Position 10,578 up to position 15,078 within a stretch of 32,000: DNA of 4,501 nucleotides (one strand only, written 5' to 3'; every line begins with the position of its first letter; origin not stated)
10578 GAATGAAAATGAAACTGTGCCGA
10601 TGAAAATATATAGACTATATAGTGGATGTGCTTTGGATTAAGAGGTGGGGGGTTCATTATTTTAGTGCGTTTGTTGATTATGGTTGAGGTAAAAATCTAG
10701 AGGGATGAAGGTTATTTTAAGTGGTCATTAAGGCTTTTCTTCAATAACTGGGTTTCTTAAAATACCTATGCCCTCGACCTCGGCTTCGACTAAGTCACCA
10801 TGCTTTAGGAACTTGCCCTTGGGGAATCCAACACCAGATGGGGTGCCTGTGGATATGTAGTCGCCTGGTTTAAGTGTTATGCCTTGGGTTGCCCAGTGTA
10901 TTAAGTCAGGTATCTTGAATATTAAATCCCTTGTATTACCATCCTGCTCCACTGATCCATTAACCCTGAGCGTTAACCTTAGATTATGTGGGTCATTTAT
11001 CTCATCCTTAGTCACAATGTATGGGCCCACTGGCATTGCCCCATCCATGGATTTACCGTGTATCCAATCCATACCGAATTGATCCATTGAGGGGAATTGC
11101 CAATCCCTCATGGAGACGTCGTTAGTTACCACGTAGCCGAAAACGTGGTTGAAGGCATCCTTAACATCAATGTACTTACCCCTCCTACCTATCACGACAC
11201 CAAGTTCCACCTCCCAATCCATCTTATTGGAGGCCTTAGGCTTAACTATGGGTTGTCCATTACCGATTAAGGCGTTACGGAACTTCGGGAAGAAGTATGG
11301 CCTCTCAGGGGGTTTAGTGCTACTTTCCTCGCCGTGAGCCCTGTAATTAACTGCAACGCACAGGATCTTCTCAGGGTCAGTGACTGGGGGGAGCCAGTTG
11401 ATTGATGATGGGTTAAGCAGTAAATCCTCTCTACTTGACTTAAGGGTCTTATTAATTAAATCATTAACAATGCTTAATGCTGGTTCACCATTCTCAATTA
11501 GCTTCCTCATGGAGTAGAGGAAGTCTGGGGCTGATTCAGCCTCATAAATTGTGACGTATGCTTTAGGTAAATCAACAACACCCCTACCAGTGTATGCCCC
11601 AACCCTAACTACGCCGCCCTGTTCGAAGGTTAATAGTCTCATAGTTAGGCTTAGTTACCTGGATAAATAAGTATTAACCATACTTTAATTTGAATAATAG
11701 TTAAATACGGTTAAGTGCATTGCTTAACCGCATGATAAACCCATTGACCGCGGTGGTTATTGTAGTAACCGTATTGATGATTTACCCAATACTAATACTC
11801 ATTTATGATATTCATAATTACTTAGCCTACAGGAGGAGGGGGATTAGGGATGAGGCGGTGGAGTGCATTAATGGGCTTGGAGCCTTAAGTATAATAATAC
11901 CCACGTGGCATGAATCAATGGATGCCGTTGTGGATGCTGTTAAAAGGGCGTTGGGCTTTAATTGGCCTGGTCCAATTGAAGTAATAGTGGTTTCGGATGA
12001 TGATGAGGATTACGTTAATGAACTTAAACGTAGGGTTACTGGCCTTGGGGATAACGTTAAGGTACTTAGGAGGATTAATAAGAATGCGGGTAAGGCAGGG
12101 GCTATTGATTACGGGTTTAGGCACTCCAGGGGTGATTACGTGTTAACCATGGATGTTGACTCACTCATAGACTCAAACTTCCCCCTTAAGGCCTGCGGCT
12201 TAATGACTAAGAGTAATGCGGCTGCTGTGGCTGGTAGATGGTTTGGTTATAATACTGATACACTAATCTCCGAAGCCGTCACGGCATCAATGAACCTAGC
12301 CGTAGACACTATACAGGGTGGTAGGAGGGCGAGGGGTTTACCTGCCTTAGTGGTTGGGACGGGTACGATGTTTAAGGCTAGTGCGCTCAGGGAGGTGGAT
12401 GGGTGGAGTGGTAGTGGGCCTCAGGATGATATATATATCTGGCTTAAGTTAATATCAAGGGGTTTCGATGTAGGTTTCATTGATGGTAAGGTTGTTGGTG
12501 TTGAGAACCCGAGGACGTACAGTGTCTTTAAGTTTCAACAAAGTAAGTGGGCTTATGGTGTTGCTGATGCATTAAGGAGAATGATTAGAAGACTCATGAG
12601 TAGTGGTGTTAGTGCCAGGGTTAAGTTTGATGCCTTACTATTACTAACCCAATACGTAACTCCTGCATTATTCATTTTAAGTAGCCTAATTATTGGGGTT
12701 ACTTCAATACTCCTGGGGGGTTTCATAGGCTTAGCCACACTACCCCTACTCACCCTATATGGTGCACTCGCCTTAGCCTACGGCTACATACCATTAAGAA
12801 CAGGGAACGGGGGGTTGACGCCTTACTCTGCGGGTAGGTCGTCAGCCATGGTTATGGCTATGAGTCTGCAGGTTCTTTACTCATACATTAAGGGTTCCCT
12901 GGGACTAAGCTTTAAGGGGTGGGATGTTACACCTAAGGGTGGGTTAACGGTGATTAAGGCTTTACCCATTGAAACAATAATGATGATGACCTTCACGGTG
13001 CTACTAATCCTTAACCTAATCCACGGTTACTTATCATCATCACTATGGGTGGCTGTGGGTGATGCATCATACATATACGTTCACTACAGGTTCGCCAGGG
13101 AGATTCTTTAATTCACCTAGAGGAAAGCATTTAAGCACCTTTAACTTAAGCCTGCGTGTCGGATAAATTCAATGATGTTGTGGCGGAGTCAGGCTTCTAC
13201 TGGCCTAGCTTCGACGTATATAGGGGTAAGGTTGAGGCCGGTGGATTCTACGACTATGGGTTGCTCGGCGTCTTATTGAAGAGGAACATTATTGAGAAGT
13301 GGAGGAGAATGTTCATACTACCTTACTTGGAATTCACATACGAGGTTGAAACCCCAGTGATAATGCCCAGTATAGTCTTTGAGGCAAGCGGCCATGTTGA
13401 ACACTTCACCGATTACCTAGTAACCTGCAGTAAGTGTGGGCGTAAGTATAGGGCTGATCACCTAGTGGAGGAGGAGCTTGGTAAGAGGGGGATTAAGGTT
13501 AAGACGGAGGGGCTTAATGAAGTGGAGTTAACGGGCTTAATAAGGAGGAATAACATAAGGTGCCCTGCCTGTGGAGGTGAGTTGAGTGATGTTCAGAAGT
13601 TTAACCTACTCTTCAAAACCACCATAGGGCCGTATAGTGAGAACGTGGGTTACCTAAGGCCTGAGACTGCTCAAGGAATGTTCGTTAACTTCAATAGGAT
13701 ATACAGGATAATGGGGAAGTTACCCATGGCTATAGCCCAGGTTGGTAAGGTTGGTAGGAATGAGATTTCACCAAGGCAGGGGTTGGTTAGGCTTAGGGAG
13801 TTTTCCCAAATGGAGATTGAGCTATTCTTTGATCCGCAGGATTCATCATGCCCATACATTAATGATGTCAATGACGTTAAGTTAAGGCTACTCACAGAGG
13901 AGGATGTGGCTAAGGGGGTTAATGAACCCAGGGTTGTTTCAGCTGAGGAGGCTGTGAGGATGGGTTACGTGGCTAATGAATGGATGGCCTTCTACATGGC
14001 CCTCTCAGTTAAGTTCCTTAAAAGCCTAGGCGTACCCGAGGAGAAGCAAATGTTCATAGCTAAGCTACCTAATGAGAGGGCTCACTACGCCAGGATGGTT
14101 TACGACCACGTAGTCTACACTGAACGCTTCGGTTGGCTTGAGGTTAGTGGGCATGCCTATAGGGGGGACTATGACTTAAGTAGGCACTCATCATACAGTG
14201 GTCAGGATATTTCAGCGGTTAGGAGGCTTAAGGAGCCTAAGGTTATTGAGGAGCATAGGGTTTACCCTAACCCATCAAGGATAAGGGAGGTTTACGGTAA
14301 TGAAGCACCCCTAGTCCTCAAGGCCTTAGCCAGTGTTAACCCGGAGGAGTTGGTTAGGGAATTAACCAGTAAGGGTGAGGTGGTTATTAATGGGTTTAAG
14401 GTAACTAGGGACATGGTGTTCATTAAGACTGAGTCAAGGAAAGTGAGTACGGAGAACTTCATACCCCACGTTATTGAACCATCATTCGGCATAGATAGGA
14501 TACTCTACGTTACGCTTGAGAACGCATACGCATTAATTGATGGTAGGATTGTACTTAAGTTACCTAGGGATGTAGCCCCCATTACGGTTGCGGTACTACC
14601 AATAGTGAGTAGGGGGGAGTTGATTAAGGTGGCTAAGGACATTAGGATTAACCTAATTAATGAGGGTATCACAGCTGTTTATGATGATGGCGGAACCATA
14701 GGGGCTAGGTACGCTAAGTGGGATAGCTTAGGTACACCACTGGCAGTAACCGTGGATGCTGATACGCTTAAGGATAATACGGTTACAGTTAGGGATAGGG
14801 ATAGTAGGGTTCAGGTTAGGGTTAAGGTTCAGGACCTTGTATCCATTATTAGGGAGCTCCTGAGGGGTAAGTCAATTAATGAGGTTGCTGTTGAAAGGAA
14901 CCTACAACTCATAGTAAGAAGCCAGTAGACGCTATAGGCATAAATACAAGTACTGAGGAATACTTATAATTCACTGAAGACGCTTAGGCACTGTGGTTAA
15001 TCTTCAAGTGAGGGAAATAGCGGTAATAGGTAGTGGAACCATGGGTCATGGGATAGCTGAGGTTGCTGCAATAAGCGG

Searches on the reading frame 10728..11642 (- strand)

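Call 56: search_protein_families(library=pfam, proteins=[window:10728-11642:-], max_evalue=0.00001)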
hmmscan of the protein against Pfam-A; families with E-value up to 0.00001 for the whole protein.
window:10728-11642:- (304 aa): 1 family
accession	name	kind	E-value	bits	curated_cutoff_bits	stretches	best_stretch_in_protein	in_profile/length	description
PF01557.24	FAA_hydrolase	-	8.8e-74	248.2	23.9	1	92-299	1-213/214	Fumarylacetoacetate (FAA) hydrolase C-terminal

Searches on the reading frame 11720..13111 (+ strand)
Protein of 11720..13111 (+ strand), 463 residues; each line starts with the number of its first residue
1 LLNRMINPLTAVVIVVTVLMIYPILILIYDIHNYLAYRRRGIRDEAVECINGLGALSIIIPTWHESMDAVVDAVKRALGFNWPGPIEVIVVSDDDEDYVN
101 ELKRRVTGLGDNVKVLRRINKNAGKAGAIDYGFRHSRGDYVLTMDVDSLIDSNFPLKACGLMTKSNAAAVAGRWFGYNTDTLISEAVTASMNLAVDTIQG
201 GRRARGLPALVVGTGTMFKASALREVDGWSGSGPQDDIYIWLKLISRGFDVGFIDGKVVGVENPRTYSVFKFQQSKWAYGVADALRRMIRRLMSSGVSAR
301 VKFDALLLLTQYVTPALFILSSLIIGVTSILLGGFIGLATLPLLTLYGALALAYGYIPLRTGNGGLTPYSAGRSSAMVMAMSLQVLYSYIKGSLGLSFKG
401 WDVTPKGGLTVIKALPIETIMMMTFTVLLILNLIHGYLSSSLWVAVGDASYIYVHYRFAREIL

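Call 56: search_protein_families(library=pfam, proteins=[window:11720-13111:+], max_evalue=0.00001)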
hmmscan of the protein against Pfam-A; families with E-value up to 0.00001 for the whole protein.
window:11720-13111:+ (463 aa): 3 families
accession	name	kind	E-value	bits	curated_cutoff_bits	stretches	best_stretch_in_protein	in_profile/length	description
PF13632.12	Glyco_trans_2_3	-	8.9e-25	88.1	27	1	140-350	1-195/198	Glycosyl transferase family group 2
PF00535.33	Glycos_transf_2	-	2.2e-20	73.7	23.3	1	57-226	1-167/168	Glycosyl transferase family 2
PF13641.12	Glyco_tranf_2_3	-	2.7e-16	60.7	27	1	56-280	3-230/230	Glycosyltransferase like family 2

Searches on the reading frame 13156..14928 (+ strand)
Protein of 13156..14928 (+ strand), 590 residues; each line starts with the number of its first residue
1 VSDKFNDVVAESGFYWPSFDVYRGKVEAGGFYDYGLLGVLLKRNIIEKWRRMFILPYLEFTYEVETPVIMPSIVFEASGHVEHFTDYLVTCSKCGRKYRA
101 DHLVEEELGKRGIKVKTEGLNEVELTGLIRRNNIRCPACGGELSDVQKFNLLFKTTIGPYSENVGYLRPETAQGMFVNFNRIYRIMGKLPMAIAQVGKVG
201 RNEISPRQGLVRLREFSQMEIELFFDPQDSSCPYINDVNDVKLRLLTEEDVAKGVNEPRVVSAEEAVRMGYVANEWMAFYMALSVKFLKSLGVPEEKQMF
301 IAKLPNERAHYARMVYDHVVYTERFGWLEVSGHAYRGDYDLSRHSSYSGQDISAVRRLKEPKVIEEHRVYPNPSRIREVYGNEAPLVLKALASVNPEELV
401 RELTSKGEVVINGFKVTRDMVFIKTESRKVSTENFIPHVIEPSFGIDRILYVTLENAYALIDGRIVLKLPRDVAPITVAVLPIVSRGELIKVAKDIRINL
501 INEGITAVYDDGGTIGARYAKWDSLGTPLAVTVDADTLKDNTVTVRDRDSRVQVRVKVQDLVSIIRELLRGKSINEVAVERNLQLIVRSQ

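Call 56: search_protein_families(library=pfam, proteins=[window:13156-14928:+], max_evalue=0.00001)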
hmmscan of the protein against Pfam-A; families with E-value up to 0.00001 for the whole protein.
window:13156-14928:+ (590 aa): 2 families
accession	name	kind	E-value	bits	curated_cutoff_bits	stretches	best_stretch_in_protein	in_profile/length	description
PF03129.25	HGTP_anticodon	-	3e-21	75.8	21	1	478-567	2-93/94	Anticodon binding domain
PF00587.30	tRNA-synt_2b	-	1.3e-08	35.6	29.3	1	166-456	12-178/179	tRNA synthetase class II core domain (G, H, P, S and T)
